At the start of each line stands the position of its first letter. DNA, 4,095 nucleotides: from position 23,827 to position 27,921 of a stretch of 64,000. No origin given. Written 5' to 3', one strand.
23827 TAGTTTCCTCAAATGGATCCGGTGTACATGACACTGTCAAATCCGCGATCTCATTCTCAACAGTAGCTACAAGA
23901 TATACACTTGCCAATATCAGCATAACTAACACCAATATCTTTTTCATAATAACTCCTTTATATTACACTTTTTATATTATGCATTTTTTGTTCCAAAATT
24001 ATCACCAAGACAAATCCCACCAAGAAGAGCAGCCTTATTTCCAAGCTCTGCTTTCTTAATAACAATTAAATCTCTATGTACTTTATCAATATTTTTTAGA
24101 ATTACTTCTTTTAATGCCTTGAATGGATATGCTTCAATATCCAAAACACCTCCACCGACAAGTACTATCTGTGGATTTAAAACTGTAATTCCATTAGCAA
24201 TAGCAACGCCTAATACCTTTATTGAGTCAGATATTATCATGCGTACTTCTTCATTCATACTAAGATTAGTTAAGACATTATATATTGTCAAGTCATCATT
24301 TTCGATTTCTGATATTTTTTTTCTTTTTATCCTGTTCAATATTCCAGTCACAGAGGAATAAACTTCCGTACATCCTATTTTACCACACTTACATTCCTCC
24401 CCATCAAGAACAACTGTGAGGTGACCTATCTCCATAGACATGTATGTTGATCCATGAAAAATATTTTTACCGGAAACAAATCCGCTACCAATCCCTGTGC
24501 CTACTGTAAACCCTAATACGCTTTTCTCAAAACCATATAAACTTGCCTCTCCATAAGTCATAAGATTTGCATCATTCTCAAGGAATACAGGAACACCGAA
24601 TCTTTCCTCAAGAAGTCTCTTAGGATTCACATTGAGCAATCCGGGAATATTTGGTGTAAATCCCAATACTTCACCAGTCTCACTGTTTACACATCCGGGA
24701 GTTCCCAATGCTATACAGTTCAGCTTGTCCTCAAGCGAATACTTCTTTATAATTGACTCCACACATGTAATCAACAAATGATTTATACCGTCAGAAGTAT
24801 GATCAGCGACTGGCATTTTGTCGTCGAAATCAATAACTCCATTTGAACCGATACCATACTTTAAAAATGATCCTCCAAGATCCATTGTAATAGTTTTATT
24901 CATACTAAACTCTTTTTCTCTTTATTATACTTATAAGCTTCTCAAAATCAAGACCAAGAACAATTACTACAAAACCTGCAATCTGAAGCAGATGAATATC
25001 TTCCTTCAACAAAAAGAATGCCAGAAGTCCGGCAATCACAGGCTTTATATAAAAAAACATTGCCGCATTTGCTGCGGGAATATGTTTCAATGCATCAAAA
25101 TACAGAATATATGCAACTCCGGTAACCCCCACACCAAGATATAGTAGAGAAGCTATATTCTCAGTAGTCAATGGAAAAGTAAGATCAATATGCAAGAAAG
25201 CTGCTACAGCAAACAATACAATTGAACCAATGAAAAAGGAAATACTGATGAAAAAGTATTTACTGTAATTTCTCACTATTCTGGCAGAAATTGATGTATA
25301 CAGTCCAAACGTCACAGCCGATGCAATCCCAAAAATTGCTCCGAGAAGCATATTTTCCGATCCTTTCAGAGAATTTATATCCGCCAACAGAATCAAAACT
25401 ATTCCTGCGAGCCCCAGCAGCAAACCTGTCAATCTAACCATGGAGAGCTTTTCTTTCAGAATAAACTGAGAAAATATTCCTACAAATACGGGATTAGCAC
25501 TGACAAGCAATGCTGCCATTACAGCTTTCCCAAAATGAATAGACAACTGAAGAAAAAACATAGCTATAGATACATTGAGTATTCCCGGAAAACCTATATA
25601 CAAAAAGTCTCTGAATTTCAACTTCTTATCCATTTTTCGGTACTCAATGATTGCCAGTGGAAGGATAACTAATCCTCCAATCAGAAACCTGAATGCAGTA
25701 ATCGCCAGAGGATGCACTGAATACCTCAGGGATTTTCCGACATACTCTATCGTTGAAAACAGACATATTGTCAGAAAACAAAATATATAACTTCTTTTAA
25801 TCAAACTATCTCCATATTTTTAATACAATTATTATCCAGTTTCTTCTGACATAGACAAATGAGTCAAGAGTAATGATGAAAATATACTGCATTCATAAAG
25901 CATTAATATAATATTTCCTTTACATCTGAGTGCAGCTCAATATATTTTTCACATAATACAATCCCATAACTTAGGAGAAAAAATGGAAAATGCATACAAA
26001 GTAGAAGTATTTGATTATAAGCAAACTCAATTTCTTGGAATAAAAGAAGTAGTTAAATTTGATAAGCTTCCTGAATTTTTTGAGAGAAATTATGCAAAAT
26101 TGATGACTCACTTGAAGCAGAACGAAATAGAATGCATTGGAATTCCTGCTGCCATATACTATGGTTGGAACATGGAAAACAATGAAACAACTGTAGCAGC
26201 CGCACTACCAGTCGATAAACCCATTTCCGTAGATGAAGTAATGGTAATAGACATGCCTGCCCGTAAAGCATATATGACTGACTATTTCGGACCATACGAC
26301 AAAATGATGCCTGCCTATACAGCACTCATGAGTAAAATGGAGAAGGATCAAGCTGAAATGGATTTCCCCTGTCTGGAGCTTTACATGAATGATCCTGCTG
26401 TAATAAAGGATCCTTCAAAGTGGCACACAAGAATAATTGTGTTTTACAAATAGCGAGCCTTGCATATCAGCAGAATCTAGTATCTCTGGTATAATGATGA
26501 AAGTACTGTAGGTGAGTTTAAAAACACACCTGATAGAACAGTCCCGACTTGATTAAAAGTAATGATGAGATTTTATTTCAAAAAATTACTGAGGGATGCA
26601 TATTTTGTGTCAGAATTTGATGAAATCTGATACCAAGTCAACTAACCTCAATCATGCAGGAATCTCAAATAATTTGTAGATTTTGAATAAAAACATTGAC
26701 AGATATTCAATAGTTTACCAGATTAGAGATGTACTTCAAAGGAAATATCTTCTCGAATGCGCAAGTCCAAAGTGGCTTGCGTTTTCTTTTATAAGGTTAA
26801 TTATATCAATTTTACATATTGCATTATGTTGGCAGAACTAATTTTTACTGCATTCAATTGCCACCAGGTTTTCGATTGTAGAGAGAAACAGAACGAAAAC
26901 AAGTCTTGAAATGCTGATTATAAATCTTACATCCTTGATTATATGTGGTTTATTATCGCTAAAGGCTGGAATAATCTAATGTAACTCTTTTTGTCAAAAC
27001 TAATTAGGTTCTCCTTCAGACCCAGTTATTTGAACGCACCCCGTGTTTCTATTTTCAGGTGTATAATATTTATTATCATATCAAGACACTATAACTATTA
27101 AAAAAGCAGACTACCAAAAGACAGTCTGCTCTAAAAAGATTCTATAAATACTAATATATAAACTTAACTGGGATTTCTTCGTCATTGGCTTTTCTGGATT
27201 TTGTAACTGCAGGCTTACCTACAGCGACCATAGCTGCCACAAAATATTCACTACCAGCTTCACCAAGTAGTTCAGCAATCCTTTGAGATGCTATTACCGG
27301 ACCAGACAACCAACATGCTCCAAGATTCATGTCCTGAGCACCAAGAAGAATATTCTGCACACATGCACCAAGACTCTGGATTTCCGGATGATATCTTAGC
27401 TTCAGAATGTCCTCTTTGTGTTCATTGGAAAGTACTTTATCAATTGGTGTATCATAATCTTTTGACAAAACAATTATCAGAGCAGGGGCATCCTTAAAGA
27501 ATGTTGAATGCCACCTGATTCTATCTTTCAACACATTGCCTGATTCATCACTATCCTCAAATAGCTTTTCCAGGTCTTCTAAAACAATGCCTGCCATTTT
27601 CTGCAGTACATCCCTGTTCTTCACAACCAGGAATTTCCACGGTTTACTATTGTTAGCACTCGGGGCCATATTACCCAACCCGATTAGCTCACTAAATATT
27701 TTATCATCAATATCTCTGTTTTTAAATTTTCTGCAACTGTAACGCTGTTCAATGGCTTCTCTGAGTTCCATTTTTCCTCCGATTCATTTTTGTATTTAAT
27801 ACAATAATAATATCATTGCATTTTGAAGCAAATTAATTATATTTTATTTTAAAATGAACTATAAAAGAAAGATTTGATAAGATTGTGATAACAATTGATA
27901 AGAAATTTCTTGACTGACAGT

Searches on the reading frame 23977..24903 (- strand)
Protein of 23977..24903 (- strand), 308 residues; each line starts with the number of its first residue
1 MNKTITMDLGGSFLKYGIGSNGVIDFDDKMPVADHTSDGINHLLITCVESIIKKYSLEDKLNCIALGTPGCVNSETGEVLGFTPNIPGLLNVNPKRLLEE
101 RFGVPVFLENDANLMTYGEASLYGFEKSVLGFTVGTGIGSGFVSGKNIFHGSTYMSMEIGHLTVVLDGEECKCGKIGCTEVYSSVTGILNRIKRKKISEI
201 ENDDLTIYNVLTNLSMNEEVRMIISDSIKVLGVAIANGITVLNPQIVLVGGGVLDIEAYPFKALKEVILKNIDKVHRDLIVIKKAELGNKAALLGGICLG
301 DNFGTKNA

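Call 23: search_protein_families(library=pfam, proteins=[window:23977-24903:-], max_evalue=0.00001)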
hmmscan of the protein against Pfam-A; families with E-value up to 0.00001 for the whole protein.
window:23977-24903:- (308 aa): 1 family
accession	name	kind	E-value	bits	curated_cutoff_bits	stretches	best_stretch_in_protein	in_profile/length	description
PF00480.26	ROK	-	1.4e-45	156.5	22.9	1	6-299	3-290/294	ROK family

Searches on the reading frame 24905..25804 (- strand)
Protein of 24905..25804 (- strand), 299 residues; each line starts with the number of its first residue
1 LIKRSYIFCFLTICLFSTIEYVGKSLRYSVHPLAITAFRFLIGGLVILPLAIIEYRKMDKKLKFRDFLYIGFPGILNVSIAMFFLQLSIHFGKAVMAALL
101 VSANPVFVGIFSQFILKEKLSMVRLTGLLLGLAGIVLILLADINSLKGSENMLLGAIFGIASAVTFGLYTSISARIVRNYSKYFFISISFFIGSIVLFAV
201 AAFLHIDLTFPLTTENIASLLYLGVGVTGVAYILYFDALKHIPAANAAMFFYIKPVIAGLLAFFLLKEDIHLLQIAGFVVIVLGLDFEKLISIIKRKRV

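Call 23: search_protein_families(library=pfam, proteins=[window:24905-25804:-], max_evalue=0.00001)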
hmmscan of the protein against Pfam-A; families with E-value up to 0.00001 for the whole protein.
window:24905-25804:- (299 aa): 2 families
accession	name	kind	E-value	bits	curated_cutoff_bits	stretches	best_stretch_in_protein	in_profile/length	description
PF00892.27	EamA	-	2.6e-44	151.2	28.2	2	154-285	2-130/135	EamA-like transporter family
PF03151.22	TPT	-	3.5e-06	27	30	0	25-284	24-286/291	Triose-phosphate Transporter family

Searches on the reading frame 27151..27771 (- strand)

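Call 23: search_protein_families(library=pfam, proteins=[window:27151-27771:-], max_evalue=0.00001)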
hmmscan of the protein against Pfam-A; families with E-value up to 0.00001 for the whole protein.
window:27151-27771:- (206 aa): 2 families
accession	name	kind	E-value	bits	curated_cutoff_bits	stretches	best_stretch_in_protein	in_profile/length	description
PF00881.29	Nitroreductase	-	4.1e-28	99.1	23.5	1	7-186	1-167/167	Nitroreductase family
PF14512.11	TM1586_NiRdase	-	6.3e-12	46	27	0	26-58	160-192/215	Putative TM nitroreductase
